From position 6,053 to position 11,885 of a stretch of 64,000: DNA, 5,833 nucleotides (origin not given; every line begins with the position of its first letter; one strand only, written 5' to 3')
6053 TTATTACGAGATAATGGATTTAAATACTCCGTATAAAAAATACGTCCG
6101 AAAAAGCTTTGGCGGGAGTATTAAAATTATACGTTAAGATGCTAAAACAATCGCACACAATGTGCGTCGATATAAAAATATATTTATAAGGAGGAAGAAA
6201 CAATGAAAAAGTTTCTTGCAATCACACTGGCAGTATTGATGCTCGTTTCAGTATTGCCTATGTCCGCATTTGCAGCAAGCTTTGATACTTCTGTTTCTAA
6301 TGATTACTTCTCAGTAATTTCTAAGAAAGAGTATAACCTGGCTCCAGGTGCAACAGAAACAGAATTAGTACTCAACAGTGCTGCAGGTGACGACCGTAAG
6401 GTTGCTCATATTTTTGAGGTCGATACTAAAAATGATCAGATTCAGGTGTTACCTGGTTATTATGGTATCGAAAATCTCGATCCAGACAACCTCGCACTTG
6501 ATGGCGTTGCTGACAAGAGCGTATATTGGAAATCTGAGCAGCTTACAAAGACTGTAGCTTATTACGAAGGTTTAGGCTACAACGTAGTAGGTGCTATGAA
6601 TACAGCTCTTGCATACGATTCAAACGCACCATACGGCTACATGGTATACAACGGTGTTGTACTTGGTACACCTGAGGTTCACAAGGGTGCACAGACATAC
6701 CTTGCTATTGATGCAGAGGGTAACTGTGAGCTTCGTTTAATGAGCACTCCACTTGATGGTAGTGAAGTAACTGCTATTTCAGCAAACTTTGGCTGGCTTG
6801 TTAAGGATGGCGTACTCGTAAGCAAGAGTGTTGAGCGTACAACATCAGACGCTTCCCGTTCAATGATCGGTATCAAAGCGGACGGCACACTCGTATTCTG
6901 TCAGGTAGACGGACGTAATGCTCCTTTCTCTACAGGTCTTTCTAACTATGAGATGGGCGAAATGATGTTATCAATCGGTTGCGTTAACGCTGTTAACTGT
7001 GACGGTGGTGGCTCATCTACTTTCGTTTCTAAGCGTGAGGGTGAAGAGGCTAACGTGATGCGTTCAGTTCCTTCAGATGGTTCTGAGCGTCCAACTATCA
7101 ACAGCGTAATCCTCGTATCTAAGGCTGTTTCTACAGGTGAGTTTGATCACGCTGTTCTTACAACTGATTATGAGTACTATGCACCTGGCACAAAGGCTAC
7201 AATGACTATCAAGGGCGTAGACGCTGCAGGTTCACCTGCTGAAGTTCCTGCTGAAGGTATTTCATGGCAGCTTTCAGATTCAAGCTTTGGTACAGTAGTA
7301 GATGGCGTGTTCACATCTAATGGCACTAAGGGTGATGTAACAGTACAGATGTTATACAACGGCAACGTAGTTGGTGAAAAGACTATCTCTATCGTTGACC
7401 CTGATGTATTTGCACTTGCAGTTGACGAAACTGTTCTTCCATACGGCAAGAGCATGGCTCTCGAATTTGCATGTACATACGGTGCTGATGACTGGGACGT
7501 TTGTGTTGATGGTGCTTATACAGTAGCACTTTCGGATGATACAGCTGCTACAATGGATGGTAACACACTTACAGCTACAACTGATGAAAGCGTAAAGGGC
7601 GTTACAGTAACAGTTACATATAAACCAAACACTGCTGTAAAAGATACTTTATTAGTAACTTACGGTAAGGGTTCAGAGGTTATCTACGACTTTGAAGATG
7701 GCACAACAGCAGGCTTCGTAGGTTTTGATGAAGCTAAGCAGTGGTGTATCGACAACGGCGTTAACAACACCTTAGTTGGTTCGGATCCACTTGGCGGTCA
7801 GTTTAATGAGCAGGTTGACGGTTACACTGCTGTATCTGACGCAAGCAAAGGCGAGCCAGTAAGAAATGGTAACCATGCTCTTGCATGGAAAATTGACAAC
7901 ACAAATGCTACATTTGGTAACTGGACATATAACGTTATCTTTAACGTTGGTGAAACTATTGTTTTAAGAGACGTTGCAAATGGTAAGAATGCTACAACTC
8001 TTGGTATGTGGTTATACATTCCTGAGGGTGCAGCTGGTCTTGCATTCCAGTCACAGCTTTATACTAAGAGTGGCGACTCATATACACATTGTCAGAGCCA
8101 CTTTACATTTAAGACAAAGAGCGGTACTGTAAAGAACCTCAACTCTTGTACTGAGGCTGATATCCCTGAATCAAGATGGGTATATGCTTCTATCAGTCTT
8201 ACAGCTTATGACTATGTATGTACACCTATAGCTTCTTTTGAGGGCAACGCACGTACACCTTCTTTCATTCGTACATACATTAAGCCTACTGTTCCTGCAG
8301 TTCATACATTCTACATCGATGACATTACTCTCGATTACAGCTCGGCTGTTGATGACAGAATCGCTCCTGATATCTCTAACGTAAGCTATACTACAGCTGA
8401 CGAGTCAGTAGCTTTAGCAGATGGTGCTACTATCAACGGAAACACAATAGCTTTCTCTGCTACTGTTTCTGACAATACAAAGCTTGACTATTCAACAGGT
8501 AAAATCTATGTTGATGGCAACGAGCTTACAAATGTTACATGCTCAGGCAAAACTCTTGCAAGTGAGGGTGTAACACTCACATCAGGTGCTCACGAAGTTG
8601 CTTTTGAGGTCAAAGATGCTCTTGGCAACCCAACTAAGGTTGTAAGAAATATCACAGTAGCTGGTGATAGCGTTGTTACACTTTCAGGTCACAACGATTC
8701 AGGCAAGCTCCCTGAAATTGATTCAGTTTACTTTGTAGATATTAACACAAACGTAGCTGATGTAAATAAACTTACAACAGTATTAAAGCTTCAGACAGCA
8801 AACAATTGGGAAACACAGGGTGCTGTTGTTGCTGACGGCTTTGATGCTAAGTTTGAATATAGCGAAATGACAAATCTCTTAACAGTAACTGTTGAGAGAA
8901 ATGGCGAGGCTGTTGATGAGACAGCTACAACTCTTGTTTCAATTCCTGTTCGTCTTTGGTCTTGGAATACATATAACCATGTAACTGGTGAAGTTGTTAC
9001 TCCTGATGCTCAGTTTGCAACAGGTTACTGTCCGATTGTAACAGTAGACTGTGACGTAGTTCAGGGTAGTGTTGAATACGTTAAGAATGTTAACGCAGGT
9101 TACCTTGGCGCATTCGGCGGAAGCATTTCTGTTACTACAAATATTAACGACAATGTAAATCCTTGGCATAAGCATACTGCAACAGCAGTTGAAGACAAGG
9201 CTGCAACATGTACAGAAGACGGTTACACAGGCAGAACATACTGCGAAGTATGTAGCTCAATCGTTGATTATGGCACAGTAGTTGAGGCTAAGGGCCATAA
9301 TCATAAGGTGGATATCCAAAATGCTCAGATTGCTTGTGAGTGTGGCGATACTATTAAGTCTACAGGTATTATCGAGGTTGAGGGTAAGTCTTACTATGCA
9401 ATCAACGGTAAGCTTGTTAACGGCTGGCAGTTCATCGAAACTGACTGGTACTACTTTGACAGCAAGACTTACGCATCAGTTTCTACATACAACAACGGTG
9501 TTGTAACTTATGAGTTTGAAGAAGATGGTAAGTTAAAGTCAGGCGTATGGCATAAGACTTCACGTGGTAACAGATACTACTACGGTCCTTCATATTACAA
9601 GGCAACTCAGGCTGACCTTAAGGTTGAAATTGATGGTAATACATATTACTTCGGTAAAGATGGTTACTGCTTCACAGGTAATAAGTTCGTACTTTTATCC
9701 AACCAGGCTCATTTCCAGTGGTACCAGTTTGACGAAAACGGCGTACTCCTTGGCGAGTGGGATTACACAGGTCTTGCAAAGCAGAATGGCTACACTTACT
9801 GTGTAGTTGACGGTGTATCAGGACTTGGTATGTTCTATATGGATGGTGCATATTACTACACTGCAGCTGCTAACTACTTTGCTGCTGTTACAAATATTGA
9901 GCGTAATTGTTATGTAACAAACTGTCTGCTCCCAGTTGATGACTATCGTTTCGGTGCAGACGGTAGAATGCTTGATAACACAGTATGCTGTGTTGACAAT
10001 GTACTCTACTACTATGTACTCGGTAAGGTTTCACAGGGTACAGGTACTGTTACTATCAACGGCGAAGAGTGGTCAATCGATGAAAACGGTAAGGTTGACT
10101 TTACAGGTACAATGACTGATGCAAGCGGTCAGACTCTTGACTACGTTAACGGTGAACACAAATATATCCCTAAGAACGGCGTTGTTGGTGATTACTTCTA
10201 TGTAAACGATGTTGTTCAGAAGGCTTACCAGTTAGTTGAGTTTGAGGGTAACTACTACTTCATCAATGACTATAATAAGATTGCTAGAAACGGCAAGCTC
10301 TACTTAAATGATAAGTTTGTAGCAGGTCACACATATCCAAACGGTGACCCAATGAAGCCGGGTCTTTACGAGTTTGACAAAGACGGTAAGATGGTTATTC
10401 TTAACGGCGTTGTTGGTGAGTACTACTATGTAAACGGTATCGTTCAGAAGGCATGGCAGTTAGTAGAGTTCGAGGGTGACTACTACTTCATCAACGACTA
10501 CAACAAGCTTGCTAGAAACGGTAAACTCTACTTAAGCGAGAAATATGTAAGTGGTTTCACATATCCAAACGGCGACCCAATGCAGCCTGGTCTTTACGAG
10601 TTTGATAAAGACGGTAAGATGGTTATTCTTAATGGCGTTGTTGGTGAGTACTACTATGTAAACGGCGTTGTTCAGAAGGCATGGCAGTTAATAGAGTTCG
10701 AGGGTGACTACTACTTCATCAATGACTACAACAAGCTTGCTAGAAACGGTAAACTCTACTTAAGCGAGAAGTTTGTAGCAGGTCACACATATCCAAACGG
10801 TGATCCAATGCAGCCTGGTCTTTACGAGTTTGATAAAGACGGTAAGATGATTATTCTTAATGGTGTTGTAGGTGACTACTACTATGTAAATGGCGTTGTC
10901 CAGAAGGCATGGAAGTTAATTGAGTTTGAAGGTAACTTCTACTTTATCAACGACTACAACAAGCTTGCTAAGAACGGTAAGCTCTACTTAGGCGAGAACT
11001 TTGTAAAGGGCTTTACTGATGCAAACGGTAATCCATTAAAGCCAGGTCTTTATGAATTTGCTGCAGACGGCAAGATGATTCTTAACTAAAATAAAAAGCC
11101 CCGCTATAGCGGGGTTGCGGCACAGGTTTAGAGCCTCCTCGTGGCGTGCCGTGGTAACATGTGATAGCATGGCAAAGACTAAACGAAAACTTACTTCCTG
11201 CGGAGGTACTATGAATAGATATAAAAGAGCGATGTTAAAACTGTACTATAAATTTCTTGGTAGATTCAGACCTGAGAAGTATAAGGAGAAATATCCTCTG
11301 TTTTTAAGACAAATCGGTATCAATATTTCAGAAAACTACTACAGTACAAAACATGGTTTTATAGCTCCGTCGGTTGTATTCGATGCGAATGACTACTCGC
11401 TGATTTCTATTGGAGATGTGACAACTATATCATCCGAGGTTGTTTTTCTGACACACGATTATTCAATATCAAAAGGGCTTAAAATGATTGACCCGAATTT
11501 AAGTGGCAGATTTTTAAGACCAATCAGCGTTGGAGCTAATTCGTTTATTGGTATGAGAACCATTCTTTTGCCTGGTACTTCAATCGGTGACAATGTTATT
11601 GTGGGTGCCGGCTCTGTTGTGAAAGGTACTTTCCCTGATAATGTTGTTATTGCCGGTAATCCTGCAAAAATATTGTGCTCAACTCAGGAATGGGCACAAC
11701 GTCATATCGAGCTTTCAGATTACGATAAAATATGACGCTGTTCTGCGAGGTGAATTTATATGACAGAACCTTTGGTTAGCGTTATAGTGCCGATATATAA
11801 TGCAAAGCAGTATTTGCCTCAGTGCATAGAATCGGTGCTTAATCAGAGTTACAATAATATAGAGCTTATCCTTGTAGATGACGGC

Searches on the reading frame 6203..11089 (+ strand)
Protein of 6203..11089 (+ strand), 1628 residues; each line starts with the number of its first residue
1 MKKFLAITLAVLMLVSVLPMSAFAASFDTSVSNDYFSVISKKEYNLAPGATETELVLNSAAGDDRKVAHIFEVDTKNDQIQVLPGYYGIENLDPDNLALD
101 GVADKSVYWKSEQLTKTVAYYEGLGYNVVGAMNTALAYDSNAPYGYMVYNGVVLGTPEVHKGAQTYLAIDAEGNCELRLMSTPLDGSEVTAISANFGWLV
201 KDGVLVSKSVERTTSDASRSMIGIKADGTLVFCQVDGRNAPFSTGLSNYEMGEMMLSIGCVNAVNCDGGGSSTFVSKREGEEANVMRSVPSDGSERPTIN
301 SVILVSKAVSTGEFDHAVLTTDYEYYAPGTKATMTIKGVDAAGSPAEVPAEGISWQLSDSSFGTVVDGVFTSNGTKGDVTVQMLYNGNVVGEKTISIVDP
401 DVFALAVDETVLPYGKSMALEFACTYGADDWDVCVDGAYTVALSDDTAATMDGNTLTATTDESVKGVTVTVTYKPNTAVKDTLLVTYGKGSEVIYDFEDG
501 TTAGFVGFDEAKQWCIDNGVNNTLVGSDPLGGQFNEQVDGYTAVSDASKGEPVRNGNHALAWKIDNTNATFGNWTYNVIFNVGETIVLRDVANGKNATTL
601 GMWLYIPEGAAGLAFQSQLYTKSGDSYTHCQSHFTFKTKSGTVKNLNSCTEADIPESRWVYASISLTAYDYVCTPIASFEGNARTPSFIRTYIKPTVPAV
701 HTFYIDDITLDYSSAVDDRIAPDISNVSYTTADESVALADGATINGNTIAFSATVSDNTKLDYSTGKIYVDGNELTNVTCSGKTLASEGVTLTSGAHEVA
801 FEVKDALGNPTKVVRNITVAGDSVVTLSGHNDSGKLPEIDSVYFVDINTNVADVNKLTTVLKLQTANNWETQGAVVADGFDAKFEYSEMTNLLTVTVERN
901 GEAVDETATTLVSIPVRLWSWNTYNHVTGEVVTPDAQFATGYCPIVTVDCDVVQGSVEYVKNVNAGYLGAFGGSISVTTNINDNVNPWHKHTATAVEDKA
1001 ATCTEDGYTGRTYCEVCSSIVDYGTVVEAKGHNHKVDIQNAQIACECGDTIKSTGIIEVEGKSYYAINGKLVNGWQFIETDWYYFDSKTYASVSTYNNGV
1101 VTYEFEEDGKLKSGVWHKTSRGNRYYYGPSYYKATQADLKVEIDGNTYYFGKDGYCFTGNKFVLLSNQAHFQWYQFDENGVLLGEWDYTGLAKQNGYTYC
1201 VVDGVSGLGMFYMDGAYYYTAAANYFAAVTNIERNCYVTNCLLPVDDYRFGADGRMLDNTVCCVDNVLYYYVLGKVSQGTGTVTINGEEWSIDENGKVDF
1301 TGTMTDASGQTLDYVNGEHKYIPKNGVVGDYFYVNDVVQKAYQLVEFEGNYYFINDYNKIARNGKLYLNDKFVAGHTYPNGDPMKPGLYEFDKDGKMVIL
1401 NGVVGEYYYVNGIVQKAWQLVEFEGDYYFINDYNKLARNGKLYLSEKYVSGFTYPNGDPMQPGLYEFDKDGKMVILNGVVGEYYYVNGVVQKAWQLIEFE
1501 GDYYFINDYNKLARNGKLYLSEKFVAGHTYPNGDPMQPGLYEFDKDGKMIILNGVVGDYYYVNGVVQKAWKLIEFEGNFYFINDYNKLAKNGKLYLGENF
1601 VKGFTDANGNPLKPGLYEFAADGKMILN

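Call 81: search_protein_families(library=pfam, proteins=[window:6203-11089:+], max_evalue=0.001)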
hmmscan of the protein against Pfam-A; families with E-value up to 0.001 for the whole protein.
window:6203-11089:+ (1628 aa): 1 family
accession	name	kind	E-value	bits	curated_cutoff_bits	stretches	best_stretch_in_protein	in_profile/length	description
PF09992.14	NAGPA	-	1.1e-29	104.3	25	1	127-303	2-167/169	Phosphodiester glycosidase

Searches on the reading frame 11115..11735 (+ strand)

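Call 81: search_protein_families(library=pfam, proteins=[window:11115-11735:+], max_evalue=0.001)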
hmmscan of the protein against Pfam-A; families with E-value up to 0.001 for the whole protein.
window:11115-11735:+ (206 aa): 2 families
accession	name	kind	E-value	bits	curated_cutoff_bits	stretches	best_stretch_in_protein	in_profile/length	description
PF00132.30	Hexapep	-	2e-09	37.2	27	1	137-171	2-36/36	Bacterial transferase hexapeptide (six repeats)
PF14602.12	Hexapep_2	-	4.4e-09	36.3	27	1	136-169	1-32/34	Hexapeptide repeat of succinyl-transferase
